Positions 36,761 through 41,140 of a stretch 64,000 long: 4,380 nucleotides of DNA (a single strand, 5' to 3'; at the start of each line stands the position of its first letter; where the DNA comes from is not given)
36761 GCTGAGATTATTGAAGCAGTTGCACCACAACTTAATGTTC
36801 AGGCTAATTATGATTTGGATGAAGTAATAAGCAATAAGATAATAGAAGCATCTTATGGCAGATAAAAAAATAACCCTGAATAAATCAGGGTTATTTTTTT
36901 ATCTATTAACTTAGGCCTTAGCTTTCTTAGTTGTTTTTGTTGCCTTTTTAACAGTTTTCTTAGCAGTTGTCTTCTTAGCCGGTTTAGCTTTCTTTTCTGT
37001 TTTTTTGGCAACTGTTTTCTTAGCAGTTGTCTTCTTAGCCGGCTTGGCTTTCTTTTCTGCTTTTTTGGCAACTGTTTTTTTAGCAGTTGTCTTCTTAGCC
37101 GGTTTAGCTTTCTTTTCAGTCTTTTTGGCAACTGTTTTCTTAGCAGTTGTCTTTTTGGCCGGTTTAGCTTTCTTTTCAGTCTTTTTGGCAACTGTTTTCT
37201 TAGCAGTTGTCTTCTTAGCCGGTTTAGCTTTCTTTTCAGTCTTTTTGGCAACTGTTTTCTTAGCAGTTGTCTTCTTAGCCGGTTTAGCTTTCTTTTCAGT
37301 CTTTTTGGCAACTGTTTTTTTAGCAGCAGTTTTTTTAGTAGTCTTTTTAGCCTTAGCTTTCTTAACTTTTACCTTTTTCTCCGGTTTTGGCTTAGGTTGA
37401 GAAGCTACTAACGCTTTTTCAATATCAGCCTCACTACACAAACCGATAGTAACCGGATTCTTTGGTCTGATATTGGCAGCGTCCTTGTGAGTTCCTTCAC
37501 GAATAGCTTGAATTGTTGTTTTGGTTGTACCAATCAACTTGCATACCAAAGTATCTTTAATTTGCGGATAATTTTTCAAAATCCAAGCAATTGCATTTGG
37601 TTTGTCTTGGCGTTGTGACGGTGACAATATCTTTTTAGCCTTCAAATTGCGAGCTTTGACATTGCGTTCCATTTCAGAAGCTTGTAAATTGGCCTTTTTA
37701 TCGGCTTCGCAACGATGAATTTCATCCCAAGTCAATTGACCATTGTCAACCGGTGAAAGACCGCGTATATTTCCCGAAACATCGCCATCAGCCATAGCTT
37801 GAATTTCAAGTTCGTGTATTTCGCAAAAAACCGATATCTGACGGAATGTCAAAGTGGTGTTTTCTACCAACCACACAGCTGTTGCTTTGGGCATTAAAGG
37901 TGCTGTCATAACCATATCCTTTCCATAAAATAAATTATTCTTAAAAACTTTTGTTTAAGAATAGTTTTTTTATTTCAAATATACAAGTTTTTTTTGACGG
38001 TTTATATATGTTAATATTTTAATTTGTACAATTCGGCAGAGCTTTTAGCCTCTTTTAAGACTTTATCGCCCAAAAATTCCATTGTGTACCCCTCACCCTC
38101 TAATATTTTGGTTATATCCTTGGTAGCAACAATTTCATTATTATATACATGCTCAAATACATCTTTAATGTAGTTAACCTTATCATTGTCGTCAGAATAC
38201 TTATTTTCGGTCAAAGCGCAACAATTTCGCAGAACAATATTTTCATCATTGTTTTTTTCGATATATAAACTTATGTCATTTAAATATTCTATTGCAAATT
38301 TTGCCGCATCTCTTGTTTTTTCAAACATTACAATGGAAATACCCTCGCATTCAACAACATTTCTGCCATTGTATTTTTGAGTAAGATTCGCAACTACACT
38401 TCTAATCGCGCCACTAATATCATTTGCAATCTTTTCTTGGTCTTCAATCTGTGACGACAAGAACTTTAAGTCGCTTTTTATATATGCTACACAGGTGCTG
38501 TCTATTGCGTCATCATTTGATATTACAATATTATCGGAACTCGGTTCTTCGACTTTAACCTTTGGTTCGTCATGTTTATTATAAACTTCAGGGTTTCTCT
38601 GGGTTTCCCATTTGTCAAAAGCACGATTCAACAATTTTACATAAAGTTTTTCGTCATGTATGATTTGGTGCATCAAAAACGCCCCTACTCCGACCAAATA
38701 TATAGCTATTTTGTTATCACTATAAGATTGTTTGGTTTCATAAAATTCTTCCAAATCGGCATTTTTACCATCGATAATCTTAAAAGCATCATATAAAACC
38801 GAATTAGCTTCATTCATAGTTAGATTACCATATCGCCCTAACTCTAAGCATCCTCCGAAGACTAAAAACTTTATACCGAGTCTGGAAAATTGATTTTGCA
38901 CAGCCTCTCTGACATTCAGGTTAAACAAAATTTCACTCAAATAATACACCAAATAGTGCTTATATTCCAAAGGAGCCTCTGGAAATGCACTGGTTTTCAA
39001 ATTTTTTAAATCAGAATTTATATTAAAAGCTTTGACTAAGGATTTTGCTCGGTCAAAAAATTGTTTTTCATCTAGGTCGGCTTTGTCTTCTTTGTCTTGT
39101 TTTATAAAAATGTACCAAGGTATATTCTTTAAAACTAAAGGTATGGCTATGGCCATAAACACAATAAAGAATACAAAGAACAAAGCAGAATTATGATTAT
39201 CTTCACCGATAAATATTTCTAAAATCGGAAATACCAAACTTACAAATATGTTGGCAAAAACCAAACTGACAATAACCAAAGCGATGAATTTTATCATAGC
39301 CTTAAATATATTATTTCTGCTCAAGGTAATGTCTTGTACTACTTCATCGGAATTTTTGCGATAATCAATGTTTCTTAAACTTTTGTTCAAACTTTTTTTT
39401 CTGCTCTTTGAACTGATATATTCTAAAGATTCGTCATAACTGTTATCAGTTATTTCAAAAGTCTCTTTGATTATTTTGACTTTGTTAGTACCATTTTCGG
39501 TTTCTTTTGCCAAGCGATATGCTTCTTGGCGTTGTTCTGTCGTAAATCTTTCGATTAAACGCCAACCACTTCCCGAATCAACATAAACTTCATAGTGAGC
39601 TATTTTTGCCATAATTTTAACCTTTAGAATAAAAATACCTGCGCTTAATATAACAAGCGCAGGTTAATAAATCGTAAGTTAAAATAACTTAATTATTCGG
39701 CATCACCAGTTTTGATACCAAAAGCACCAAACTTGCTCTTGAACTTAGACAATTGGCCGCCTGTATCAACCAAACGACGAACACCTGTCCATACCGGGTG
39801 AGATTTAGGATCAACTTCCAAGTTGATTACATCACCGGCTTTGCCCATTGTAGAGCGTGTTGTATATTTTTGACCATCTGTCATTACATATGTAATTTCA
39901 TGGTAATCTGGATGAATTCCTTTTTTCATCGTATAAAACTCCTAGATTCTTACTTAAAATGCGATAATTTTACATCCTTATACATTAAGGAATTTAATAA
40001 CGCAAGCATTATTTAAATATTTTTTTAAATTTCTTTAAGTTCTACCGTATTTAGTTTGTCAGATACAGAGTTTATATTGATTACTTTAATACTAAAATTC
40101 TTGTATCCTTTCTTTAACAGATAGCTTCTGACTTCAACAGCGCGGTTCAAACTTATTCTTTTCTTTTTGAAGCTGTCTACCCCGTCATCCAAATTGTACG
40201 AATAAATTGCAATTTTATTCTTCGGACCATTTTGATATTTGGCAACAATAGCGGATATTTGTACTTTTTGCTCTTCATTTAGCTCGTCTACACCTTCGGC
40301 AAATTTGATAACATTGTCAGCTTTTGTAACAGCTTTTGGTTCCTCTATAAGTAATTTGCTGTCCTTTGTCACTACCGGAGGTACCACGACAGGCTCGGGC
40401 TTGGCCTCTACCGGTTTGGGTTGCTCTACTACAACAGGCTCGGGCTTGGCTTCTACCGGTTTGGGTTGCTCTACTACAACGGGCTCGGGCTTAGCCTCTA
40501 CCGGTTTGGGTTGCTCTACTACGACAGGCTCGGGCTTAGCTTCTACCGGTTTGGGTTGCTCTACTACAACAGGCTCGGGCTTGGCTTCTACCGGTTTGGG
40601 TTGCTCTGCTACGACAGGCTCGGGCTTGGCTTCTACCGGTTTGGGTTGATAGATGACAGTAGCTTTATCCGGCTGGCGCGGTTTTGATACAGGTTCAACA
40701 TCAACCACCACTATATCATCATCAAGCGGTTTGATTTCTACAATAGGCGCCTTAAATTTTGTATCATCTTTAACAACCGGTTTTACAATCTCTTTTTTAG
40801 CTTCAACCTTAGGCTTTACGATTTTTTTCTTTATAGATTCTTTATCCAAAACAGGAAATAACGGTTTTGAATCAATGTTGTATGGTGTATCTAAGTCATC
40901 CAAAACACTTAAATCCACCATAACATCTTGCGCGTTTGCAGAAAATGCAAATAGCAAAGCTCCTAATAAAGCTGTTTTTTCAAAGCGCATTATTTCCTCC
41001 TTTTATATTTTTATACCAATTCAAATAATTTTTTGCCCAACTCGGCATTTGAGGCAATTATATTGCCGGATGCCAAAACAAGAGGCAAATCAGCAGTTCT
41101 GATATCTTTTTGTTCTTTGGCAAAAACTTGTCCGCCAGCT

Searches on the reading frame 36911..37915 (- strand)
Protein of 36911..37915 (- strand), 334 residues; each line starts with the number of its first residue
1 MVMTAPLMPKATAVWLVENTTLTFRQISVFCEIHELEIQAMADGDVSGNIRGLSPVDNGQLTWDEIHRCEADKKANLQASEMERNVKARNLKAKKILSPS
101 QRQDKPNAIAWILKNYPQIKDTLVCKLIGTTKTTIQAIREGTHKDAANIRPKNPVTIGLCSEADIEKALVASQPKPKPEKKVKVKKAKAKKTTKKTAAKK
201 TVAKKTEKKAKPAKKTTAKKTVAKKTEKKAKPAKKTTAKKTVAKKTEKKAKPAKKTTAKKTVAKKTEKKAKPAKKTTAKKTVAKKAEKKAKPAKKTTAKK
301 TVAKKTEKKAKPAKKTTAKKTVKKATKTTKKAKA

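Call 82: search_protein_families(library=pfam, proteins=[window:36911-37915:-], max_evalue=0.01)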
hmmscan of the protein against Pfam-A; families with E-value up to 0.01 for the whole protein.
window:36911-37915:- (334 aa): 2 families
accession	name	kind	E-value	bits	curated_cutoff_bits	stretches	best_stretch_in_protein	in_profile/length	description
PF06242.16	TrcR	-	2.6e-48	164.1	22.2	1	36-170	1-135/139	Transcriptional cell cycle regulator TrcR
PF07382.16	HC2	-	0.00039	21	40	1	178-289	29-143/194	Histone H1-like nucleoprotein HC2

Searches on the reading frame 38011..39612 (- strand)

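Call 82: search_protein_families(library=pfam, proteins=[window:38011-39612:-], max_evalue=0.01)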
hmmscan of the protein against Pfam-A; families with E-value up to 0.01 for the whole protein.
window:38011-39612:- (533 aa): 1 family
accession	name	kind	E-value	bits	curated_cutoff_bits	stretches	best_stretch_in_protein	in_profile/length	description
PF04772.17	Flu_B_M2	-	0.0072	17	25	0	476-531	46-98/109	Influenza B matrix protein 2 (BM2)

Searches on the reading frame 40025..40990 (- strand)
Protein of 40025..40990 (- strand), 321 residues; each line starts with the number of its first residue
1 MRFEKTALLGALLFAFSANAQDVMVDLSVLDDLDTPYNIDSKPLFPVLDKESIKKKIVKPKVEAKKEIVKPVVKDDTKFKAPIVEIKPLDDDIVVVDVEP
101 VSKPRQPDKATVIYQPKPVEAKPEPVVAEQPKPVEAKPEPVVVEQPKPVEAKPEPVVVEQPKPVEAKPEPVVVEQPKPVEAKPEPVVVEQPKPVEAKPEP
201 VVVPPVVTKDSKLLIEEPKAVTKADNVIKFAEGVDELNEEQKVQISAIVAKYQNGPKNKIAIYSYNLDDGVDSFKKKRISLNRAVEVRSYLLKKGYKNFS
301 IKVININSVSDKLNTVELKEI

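Call 82: search_protein_families(library=pfam, proteins=[window:40025-40990:-], max_evalue=0.01)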
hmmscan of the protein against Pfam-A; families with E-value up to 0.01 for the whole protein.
window:40025-40990:- (321 aa): 1 family
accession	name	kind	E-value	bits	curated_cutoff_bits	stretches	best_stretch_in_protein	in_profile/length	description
PF00691.25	OmpA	-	1e-05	26.2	27.2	1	230-303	2-76/98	OmpA family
